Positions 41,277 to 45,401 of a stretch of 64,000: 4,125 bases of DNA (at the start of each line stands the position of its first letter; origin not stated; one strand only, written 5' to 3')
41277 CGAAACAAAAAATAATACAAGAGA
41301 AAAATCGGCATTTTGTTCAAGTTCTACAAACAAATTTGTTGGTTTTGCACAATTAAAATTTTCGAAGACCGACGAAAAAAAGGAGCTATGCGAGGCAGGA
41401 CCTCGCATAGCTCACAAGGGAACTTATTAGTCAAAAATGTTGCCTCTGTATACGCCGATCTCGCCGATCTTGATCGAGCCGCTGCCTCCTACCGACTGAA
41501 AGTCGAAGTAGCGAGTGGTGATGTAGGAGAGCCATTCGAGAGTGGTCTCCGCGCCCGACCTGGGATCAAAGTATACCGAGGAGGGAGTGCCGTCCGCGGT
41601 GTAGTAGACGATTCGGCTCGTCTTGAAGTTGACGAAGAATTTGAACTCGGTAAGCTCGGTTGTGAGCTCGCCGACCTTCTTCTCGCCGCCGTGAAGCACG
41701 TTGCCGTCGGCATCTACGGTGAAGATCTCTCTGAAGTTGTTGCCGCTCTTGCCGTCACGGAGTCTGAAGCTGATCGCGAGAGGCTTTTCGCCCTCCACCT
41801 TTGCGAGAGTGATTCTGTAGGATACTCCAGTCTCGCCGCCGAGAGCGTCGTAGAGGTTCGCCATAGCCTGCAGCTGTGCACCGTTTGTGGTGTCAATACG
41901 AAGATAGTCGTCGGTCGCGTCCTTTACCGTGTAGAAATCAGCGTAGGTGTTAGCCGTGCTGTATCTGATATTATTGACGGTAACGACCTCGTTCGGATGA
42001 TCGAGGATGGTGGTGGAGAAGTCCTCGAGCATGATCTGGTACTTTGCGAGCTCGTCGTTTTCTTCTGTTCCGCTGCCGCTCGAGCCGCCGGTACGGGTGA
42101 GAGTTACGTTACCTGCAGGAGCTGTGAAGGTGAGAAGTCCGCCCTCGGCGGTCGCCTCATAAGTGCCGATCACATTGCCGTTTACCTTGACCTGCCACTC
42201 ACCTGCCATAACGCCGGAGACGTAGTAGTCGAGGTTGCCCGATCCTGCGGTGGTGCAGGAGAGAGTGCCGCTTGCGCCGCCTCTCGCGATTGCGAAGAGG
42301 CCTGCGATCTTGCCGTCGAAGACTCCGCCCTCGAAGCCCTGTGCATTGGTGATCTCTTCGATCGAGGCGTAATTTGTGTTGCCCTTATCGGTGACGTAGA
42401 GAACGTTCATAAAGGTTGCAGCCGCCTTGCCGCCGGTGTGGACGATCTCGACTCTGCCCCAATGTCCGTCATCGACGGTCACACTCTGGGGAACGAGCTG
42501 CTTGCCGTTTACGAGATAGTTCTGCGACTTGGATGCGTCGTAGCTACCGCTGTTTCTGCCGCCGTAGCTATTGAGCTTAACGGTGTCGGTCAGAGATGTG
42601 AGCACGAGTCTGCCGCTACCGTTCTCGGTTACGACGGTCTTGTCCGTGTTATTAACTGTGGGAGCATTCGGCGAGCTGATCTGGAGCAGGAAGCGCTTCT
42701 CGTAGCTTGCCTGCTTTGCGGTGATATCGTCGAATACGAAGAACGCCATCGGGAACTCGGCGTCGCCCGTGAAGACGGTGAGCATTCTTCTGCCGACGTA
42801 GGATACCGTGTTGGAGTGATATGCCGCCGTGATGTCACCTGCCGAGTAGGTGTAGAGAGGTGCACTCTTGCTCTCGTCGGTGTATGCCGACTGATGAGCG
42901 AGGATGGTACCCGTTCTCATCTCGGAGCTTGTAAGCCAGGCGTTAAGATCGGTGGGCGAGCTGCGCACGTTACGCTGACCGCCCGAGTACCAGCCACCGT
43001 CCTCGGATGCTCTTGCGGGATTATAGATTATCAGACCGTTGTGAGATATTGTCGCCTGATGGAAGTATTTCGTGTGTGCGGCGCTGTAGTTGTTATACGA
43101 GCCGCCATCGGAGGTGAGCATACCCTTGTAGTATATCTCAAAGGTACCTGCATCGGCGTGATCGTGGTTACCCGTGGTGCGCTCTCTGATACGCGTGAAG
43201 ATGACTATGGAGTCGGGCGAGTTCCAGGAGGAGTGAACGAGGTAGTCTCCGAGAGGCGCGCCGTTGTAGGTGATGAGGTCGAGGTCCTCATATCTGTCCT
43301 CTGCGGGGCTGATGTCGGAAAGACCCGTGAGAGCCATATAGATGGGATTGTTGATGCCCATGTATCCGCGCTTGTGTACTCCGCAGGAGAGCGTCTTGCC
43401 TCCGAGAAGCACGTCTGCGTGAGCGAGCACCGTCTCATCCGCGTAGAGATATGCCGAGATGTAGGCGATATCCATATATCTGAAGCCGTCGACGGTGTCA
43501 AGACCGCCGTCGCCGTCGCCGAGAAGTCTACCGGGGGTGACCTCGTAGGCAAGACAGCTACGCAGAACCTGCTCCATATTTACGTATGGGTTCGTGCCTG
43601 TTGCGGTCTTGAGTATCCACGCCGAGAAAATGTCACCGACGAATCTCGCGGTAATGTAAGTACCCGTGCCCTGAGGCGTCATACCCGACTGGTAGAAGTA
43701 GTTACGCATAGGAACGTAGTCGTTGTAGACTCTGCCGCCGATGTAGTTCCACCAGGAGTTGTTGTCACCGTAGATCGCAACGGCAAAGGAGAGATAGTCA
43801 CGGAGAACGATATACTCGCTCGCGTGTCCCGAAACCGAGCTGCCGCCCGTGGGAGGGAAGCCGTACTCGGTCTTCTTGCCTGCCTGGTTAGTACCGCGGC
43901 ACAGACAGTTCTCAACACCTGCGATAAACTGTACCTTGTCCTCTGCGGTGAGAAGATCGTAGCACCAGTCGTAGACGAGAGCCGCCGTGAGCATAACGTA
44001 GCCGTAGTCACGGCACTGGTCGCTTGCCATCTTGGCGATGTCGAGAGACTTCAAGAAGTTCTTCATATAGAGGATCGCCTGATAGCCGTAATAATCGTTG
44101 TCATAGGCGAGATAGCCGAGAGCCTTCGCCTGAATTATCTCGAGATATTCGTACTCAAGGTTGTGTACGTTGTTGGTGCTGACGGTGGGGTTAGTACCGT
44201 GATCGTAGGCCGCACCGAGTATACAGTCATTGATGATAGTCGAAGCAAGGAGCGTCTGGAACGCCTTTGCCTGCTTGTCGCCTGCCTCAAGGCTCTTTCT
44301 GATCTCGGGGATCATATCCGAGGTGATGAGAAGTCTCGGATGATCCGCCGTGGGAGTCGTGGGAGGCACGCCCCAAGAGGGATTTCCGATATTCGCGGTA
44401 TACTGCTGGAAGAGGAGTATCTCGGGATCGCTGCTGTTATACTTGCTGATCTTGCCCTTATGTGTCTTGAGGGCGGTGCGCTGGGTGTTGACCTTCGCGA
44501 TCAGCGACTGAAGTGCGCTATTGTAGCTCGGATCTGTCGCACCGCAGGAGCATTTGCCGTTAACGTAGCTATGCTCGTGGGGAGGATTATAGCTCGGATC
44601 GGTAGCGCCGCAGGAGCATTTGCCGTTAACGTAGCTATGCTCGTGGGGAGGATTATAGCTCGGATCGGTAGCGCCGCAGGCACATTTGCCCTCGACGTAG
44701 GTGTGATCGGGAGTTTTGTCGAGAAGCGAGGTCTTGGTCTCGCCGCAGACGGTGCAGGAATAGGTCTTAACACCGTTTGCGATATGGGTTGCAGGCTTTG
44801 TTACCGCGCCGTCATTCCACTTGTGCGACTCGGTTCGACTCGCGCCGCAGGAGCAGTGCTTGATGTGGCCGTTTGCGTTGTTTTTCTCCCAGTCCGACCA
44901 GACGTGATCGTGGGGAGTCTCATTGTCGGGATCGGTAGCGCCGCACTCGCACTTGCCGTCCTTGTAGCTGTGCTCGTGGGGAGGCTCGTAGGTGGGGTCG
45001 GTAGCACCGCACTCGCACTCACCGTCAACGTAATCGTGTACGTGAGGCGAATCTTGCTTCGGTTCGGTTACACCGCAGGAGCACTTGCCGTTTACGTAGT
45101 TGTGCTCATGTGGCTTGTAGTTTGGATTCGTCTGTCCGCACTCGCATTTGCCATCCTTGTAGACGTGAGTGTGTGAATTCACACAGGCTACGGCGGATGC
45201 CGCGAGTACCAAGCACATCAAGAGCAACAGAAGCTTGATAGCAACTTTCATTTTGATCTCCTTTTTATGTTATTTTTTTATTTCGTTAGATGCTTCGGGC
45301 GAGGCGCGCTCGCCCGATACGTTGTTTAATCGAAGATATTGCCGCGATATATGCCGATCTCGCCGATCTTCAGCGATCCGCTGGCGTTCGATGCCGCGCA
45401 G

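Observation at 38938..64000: Eight tandem, same-strand paralogs of a heparinase II/III-like protein fill the last 25 kb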

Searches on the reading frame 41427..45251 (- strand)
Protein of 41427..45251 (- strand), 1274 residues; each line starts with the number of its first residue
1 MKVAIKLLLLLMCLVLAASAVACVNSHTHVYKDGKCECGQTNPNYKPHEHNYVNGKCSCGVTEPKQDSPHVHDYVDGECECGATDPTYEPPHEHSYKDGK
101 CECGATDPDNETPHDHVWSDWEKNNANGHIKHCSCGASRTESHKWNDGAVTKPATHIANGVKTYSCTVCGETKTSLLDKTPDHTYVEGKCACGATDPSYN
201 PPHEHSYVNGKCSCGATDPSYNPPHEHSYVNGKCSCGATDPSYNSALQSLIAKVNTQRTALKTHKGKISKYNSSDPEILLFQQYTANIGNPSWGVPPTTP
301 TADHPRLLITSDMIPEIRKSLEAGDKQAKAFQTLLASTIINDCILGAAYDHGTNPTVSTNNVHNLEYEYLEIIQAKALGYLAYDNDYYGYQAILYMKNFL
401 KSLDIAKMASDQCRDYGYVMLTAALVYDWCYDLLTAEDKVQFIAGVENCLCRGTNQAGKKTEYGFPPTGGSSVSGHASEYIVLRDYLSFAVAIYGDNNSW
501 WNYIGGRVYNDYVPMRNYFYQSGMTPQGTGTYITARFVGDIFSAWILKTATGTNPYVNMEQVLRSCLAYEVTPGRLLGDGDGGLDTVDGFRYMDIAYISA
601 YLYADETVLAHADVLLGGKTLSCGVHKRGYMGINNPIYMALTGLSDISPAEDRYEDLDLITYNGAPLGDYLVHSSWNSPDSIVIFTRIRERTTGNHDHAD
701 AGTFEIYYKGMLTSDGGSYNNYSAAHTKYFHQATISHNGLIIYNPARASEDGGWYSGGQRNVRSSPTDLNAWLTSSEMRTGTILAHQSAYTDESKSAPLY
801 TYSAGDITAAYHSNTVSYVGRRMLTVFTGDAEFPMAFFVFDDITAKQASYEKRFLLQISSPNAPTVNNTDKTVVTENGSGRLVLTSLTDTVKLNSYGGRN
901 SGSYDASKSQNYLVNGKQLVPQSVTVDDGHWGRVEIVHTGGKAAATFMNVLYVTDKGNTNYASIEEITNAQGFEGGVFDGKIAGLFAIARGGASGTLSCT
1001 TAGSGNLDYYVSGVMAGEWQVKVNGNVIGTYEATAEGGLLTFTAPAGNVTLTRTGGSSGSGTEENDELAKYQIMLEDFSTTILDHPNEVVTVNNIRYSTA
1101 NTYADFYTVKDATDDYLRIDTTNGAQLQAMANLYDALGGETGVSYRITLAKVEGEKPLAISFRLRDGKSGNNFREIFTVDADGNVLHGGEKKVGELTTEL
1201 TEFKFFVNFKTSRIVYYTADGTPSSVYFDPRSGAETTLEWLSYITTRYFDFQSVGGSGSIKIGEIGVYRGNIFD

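Call 4: search_protein_families(library=pfam, proteins=[window:41427-45251:-], max_evalue=0.01)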
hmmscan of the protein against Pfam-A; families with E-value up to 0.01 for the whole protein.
window:41427-45251:- (1274 aa): 2 families
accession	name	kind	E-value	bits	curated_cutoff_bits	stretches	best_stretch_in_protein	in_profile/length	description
PF07940.18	Hepar_II_III_C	-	6.5e-06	26.3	24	1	692-787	35-104/237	Heparinase II/III-like, C-terminal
PF18675.7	HepII_C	-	7.8e-05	23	26.1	1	995-1053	28-88/88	Heparinase II C-terminal domain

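Call 61: search_protein_families(library=ncbifam, proteins=[window:41427-45251:-], max_evalue=0.01)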
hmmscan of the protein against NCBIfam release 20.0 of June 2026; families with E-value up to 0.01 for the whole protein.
window:41427-45251:- (1274 aa): 1 family
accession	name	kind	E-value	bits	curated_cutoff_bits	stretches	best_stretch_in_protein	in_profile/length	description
NF045571.1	HepHepsulflyase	equivalog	1.7e-96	323.9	600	1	298-1053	40-774/774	heparin/heparin-sulfate lyase HepB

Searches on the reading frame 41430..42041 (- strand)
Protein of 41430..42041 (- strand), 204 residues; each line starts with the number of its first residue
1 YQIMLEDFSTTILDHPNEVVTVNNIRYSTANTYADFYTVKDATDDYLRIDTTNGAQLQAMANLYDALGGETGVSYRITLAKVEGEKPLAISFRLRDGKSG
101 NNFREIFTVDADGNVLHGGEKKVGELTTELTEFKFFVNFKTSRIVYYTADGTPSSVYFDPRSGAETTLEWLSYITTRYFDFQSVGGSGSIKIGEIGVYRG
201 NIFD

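Call 47: search_solved_structures(query=window:41430-42041:-, max_evalue=10)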
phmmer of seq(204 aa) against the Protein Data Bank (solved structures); distinct sequences matched with E-value up to 10: 2.
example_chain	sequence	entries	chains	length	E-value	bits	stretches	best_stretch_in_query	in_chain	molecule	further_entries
7yru_L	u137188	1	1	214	0.71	12.6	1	3-86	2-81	antibody light chain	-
7dq7_L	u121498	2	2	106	1.3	11.8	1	3-86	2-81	5F5 VL | 5F5 light chain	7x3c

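Call 69: search_protein_families(library=pfam, proteins=[window:41430-42041:-], max_evalue=10)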
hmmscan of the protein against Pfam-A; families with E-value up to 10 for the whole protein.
seq(204 aa): 2 families
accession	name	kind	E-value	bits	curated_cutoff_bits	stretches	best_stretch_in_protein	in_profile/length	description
PF12904.13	Collagen_bind_2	-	0.048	13.9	22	1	143-189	26-72/92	Putative collagen-binding domain of a collagenase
PF08830.15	DUF1806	-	0.1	13.1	27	1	43-130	17-105/112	Protein of unknown function (DUF1806)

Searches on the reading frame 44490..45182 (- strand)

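Call 69: search_protein_families(library=pfam, proteins=[window:44490-45182:-], max_evalue=10)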
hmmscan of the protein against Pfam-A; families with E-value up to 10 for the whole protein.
seq(231 aa): 3 families
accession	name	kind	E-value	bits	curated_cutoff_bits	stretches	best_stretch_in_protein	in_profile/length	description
PF14139.11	YpzG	-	0.059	13.9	27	0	173-188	16-31/49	YpzG-like protein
PF14432.12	DYW_deaminase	-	0.53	10.6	24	0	3-17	77-91/93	DYW family of nucleic acid deaminases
PF00554.27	RHD_DNA_bind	-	0.69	10.3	27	1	12-40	53-81/169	Rel homology DNA-binding domain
